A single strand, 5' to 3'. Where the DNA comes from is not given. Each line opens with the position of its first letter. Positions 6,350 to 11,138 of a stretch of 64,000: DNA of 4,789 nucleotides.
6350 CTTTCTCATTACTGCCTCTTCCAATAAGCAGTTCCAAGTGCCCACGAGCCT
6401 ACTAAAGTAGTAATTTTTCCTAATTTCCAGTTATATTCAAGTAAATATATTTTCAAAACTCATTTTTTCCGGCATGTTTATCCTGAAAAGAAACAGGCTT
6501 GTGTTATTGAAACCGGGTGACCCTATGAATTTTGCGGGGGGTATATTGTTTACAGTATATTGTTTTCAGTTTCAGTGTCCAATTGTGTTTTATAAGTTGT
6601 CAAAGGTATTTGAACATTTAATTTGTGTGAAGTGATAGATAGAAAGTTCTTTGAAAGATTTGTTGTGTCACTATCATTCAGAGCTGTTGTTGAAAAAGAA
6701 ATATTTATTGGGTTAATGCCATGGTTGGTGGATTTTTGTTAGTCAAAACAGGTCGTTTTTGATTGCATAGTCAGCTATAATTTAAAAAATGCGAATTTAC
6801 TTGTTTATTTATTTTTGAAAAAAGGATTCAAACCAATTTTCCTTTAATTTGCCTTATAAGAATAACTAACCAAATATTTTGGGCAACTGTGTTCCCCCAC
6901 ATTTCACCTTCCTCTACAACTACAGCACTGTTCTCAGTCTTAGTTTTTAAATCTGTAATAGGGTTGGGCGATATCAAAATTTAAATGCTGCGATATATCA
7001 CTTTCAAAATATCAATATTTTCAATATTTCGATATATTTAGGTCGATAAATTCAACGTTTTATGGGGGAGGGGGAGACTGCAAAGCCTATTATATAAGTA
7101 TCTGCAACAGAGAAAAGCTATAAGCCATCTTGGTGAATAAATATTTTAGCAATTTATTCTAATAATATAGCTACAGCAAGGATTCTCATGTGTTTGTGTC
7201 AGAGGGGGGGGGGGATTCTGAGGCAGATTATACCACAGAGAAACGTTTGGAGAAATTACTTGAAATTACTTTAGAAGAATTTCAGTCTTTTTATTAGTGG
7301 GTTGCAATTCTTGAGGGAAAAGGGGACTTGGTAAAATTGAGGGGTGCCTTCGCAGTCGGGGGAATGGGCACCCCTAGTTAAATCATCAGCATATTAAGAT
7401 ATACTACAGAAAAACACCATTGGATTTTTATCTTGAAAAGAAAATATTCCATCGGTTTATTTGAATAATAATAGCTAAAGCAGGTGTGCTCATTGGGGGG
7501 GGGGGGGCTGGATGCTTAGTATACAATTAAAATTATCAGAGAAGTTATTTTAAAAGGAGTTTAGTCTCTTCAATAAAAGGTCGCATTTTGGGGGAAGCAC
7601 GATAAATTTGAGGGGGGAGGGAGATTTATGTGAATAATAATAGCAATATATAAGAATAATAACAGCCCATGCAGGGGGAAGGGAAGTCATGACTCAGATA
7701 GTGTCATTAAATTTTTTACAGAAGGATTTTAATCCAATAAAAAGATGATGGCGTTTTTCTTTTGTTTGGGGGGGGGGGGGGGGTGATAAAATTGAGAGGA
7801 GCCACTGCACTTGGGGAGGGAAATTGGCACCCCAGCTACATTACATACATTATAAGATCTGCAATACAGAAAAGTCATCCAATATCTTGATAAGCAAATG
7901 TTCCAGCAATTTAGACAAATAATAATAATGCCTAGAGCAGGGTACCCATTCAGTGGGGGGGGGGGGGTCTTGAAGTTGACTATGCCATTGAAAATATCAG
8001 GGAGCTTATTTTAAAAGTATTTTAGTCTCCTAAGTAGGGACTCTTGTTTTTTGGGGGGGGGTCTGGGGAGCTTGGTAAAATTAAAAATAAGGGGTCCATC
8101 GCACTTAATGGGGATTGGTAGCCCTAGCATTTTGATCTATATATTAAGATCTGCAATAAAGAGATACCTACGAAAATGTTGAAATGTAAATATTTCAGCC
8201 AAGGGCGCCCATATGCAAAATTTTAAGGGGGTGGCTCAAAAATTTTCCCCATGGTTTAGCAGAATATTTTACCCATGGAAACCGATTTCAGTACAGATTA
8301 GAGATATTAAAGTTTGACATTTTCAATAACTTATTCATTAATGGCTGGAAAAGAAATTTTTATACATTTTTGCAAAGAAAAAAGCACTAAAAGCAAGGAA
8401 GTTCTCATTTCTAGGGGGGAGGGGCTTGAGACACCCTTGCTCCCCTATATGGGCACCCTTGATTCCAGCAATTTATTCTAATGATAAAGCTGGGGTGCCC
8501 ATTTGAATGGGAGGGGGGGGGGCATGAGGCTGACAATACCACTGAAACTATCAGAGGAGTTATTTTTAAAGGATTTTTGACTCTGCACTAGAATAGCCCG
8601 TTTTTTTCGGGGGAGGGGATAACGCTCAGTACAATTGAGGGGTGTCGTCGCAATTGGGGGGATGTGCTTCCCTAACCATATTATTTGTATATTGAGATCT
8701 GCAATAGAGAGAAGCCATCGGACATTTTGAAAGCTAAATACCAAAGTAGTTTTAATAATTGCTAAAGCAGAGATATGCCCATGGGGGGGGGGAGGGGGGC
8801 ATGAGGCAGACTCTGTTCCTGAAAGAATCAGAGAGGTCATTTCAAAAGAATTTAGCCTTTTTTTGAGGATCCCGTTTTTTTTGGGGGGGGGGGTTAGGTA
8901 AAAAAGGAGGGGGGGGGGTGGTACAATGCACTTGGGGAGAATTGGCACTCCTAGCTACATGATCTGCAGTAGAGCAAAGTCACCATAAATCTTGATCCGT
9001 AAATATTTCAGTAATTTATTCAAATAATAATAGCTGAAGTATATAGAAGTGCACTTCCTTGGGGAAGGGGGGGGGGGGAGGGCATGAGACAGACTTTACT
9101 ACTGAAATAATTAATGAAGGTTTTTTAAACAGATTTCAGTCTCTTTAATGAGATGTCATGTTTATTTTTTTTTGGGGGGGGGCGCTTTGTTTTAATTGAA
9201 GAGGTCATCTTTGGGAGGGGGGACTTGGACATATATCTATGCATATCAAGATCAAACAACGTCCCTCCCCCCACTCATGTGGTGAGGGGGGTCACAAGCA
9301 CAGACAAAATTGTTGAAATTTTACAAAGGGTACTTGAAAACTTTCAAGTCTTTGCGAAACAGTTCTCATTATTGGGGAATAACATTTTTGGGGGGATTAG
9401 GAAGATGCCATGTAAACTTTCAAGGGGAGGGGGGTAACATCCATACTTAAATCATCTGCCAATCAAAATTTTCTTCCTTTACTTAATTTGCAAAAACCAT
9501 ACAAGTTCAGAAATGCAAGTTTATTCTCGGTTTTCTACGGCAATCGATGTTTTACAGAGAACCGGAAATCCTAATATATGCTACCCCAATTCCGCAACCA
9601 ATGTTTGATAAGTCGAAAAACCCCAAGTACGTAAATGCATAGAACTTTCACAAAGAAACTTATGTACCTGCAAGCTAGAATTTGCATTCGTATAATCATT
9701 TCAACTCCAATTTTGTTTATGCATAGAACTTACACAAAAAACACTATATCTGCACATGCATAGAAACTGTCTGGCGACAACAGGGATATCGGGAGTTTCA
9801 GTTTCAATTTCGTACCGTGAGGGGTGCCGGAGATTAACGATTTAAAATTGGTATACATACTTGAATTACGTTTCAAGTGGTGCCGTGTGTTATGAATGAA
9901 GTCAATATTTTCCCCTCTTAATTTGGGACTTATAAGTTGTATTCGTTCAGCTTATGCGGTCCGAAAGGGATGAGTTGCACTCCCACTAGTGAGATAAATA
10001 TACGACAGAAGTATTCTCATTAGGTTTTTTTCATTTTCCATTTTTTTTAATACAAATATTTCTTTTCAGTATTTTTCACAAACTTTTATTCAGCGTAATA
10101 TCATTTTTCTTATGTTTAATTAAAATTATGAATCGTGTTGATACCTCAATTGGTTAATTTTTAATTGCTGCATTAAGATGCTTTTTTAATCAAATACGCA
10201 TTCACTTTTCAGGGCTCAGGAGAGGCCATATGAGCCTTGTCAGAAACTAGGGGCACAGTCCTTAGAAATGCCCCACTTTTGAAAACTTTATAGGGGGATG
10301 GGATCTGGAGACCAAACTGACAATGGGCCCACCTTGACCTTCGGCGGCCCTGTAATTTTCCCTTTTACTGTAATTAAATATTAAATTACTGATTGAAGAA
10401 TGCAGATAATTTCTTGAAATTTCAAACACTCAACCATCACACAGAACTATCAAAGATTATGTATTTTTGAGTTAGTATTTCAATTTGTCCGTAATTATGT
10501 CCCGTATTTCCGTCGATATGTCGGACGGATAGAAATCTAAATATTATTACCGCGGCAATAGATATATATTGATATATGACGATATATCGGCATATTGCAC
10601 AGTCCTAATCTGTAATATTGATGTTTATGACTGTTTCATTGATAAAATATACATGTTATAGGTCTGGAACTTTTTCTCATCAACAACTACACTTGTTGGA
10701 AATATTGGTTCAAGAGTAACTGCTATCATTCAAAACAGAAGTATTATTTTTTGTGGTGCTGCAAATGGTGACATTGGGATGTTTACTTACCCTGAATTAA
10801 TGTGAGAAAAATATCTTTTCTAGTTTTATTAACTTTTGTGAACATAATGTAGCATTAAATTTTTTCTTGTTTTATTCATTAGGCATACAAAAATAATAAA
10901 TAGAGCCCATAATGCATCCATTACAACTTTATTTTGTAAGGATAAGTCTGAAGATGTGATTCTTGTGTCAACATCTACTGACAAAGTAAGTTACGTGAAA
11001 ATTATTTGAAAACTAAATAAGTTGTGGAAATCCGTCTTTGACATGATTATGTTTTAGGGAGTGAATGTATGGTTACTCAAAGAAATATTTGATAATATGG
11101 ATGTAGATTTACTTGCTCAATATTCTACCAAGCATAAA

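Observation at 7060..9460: Intronic ~285-bp satellite array with G-homopolymers, hit by a hAT-like MITE with an 8-bp TSD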

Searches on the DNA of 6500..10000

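Call 23: search_rna_families(source=window, start=6500, end=10000, threshold=evalue, max_evalue=1)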
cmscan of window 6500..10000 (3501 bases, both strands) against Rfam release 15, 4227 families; matches with E-value up to 1: 2.
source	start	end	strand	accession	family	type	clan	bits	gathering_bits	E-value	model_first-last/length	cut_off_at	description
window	9049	9083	+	RF01762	whalefall-1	Gene; sRNA;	-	17.6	37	0.45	1-56/56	no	Whalefall-1 RNA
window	8690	8810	-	RF02174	SMAD5-AS1_2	Gene; lncRNA;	-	16.1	50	0.89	1-129/129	no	SMAD5 antisense RNA 1 conserved region 2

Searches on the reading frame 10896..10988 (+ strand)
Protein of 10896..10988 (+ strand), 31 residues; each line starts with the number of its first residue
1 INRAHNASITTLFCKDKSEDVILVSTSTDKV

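Call 15: search_protein_families(library=pfam, max_evalue=1, proteins=[window:10896-10988:+])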
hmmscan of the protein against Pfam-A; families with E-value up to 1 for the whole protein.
seq(31 aa): 1 family
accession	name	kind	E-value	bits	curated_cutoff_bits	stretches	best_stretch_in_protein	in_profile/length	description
PF11628.13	TCR_zetazeta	-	0.22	11.7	25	1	9-17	19-27/31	T-cell surface glycoprotein CD3 zeta chain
